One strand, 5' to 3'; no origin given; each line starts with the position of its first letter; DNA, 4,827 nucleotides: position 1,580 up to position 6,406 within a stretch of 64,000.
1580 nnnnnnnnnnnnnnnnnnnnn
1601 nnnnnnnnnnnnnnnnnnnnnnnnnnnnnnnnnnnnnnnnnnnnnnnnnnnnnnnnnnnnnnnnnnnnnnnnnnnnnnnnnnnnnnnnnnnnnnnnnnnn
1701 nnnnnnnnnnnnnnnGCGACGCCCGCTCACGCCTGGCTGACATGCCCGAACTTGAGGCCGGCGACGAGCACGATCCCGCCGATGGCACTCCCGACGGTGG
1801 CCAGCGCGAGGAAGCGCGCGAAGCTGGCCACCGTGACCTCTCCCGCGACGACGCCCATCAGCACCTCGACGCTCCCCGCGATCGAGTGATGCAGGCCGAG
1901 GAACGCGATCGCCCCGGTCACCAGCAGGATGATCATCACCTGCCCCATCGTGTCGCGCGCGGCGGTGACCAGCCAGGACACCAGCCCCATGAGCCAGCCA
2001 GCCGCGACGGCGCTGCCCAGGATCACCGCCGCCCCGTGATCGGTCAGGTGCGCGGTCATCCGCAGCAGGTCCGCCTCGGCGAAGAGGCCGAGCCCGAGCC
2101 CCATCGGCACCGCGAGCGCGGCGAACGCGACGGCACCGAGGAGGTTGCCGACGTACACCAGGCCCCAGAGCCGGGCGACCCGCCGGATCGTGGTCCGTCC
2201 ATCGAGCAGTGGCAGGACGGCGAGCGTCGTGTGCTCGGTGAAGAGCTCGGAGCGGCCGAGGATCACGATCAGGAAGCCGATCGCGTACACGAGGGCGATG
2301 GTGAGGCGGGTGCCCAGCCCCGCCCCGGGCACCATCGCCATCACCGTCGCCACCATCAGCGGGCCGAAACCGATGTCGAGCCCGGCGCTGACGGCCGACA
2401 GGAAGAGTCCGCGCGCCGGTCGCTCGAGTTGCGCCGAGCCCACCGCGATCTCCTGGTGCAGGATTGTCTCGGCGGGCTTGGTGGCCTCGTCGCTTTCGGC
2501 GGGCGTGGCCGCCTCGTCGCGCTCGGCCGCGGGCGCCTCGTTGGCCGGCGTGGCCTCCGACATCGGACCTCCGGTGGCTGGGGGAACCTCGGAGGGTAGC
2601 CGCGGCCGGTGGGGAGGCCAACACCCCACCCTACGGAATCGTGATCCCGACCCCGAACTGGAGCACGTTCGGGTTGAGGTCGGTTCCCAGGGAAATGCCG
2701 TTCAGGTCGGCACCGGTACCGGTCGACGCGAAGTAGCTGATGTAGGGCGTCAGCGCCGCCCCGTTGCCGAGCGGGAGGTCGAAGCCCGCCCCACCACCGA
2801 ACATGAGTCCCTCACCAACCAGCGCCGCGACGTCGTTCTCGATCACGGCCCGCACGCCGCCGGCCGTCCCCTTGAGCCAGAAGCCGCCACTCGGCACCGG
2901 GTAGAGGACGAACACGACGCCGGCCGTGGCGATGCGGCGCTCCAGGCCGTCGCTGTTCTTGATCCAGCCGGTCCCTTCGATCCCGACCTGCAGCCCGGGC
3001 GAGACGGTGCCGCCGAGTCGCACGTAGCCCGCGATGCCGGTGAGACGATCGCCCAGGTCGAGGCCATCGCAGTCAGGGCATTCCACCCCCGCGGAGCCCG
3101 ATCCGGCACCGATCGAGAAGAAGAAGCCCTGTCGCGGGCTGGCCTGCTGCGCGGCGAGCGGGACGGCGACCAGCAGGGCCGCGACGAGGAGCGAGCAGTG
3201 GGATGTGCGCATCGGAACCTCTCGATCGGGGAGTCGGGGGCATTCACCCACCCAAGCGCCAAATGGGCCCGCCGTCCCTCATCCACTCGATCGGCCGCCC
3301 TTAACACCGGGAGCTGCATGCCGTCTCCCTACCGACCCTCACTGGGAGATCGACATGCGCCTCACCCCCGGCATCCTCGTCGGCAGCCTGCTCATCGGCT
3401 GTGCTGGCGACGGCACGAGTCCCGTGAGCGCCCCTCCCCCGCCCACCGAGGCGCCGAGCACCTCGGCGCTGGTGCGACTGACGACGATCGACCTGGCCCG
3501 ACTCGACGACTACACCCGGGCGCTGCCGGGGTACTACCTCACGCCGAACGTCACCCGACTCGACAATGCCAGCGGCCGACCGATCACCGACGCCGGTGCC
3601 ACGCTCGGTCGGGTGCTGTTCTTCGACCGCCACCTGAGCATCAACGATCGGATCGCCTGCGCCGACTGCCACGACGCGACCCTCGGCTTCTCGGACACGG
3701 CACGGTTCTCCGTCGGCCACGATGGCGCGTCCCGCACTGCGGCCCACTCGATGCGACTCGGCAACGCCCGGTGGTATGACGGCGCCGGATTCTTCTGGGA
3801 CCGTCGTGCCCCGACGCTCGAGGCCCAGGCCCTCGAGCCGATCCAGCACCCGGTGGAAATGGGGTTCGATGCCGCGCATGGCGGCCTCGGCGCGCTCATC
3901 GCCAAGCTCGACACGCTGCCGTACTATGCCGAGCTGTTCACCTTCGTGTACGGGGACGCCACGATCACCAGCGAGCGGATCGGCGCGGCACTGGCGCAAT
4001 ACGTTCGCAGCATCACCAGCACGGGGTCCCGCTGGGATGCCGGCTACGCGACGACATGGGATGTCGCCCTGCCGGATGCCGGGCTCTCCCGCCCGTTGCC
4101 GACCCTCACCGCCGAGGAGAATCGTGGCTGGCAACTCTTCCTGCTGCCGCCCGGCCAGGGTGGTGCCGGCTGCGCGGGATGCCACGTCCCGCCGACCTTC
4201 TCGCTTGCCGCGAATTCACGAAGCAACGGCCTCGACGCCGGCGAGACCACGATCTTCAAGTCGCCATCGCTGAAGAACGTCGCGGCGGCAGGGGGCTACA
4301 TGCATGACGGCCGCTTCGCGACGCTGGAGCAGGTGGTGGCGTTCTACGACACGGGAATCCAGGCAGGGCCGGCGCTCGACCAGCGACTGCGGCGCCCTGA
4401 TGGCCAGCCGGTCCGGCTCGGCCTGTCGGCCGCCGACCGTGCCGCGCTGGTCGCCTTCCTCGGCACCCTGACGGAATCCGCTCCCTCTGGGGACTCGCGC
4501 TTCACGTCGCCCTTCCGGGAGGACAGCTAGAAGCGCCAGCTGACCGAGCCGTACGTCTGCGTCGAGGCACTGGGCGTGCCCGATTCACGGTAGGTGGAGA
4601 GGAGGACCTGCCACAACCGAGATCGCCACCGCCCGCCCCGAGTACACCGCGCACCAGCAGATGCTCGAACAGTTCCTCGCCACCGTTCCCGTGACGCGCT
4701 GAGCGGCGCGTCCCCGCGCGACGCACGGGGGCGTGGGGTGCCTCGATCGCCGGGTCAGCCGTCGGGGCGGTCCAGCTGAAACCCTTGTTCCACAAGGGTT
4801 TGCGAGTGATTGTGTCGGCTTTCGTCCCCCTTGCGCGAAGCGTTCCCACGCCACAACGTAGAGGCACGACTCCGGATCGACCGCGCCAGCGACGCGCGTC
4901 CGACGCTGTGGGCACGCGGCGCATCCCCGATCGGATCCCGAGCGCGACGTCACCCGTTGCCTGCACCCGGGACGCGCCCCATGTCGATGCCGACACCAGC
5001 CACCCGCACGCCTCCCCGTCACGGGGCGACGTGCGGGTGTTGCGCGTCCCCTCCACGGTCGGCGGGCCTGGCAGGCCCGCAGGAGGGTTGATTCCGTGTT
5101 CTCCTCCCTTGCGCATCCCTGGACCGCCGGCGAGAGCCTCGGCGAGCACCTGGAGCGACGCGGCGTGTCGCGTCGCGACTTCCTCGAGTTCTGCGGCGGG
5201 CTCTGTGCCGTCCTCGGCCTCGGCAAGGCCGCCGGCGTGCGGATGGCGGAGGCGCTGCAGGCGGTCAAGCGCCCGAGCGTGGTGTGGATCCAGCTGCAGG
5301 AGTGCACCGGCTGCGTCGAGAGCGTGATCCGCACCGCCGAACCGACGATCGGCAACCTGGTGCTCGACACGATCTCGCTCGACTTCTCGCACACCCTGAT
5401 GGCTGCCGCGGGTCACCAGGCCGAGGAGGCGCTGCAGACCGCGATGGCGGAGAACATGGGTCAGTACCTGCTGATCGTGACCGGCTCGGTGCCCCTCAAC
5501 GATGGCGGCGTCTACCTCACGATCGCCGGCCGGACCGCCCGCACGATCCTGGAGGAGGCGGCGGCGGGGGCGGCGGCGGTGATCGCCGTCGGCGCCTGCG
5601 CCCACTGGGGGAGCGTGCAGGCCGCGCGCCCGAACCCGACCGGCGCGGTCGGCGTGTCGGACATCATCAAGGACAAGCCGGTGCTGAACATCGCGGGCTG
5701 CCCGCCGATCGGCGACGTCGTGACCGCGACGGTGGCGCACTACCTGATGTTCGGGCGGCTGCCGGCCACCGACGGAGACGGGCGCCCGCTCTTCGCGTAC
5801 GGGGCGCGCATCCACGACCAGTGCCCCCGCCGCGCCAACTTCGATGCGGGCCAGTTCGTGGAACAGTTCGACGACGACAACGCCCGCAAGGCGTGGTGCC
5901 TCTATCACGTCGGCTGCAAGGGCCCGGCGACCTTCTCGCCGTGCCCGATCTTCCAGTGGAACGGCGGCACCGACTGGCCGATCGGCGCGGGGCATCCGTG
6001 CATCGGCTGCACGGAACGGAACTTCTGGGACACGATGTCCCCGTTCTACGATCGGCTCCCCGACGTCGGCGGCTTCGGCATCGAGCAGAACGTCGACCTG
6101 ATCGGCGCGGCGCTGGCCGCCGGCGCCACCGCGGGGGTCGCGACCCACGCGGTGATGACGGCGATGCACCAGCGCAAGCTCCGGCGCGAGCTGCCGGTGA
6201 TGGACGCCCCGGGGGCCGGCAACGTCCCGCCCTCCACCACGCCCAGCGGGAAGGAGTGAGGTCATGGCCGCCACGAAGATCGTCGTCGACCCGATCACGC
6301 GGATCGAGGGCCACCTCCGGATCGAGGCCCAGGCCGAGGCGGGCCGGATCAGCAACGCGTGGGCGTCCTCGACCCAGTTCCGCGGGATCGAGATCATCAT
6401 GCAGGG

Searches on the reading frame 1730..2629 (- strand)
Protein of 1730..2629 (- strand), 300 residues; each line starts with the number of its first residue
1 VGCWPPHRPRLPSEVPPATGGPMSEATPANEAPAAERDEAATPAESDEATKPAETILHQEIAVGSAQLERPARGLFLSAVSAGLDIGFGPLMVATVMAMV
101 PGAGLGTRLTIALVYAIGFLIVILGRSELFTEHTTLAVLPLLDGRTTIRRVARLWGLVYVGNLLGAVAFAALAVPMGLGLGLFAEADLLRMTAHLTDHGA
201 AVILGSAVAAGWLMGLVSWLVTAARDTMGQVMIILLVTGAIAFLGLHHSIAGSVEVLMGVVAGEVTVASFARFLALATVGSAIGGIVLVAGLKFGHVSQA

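Call 88: search_protein_families(library=pfam, proteins=[window:1730-2629:-], max_evalue=0.00001)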
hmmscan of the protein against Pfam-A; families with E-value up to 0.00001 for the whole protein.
window:1730-2629:- (300 aa): 1 family
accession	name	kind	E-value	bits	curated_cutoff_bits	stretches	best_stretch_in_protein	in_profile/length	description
PF01226.23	Form_Nir_trans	-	1e-44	153.1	34.6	1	59-292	5-237/240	Formate/nitrite transporter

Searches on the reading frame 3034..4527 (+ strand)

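Call 89: search_protein_families(library=pfam, proteins=[window:3034-4527:+], max_evalue=0.00001)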
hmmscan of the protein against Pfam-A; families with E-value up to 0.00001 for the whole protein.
window:3034-4527:+ (498 aa): 1 family
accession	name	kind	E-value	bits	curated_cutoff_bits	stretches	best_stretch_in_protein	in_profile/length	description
PF03150.19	CCP_MauG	-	2.4e-44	152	25.6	1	187-336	2-142/149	Di-haem cytochrome c peroxidase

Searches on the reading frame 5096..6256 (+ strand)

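Call 88: search_protein_families(library=pfam, proteins=[window:5096-6256:+], max_evalue=0.00001)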
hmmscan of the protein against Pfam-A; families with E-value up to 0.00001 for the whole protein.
window:5096-6256:+ (387 aa): 2 families
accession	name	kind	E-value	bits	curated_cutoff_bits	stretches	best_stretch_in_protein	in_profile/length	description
PF14720.11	NiFe_hyd_SSU_C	-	1.4e-33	115.5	27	1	235-318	1-80/80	NiFe/NiFeSe hydrogenase small subunit C-terminal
PF01058.29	Oxidored_q6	-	4.2e-26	91.6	27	1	70-215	1-127/128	NADH ubiquinone oxidoreductase, 20 Kd subunit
